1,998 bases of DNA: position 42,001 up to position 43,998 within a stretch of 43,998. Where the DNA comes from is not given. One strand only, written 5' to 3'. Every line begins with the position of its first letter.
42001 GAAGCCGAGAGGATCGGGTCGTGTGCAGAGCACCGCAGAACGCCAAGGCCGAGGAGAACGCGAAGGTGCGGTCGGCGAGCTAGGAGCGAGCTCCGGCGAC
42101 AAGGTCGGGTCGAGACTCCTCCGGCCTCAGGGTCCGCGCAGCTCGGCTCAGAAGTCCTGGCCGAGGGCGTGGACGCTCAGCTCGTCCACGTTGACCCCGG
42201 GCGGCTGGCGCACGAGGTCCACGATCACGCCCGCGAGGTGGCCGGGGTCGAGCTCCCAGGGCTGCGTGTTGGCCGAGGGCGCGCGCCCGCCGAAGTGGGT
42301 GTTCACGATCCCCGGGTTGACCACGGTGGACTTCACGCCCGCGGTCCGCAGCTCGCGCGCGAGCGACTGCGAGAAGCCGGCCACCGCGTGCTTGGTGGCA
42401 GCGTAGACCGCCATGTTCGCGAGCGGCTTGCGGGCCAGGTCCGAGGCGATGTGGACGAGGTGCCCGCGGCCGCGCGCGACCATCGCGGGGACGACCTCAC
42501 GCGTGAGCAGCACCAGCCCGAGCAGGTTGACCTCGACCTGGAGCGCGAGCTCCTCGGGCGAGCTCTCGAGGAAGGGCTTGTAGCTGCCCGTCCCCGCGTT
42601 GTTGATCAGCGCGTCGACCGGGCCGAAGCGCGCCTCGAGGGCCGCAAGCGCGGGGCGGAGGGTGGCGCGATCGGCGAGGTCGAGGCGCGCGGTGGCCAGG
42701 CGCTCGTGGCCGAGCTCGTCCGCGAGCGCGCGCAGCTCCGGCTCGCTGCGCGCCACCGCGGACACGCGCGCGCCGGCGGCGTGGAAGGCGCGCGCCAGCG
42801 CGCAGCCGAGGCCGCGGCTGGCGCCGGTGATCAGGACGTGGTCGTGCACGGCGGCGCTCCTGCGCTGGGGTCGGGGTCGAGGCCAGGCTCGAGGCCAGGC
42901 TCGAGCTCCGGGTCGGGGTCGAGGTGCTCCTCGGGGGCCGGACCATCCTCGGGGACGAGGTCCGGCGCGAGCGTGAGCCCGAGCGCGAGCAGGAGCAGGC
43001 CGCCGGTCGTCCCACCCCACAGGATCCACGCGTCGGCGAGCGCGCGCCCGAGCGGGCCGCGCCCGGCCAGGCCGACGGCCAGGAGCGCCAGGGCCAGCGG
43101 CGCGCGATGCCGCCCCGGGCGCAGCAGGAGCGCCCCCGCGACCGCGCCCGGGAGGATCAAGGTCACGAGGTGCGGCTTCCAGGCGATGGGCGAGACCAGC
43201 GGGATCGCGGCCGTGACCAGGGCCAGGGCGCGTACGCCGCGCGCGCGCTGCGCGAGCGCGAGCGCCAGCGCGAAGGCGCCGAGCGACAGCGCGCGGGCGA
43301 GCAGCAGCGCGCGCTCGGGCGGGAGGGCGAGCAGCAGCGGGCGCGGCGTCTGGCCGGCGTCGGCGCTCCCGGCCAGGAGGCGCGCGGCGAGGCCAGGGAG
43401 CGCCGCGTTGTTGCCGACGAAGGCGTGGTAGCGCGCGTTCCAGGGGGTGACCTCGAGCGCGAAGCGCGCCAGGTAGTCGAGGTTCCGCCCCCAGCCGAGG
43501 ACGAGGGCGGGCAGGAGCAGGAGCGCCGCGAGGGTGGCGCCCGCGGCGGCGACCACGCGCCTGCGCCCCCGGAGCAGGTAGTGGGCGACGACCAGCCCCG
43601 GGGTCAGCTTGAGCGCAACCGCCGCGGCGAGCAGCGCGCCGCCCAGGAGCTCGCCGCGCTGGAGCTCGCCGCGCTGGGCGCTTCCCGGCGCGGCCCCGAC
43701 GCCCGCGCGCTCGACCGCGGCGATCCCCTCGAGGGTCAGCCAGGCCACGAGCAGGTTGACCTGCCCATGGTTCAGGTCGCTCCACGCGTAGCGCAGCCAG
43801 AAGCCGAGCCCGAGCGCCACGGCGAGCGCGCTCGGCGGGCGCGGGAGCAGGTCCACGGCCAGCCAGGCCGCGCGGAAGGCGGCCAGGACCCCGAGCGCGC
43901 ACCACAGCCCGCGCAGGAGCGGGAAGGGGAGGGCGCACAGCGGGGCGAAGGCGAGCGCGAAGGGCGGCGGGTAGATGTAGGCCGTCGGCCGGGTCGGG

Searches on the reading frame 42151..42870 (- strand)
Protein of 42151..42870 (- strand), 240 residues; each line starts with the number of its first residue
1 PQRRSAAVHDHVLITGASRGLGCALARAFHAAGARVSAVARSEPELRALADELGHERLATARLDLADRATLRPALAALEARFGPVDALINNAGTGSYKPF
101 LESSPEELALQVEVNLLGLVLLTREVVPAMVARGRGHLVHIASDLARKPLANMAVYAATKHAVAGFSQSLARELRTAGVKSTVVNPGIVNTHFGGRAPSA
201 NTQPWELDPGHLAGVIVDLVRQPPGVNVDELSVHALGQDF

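Call 31: search_protein_families(library=pfam, proteins=[window:42151-42870:-], max_evalue=0.0001)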
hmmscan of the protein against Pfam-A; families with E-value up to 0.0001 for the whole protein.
window:42151-42870:- (240 aa): 5 families
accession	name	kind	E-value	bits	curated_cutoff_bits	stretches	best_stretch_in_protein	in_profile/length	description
PF00106.31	adh_short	-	1.1e-50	172.3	26.6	1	11-194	2-187/195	short chain dehydrogenase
PF13561.12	adh_short_C2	-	1.5e-36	126.6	27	1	16-198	1-185/236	Enoyl-(Acyl carrier protein) reductase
PF08659.16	KR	-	5.3e-10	39.9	22.6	1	12-189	3-178/180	KR domain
PF01370.27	Epimerase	-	5.9e-07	29.6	20.9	1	12-174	1-160/240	NAD dependent epimerase/dehydratase family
PF23441.1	SDR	-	3.6e-05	23.7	27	0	12-192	10-197/258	SDR-like rossmann domain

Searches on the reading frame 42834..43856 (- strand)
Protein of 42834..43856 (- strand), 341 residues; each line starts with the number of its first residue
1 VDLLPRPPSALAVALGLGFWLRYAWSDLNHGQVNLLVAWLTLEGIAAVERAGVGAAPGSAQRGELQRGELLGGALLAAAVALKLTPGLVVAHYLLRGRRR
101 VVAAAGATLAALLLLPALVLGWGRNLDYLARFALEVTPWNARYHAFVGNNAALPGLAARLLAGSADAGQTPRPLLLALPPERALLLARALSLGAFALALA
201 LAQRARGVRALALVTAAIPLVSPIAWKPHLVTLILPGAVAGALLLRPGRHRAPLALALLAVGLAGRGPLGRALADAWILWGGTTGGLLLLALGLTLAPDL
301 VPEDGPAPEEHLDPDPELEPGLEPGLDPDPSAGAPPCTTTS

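Call 31: search_protein_families(library=pfam, proteins=[window:42834-43856:-], max_evalue=0.0001)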
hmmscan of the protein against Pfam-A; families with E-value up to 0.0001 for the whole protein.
window:42834-43856:- (341 aa): 1 family
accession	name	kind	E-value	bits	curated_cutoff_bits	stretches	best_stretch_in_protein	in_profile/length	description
PF09594.16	GT87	-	1e-10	42.2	25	1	10-223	52-237/237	Glycosyltransferase family 87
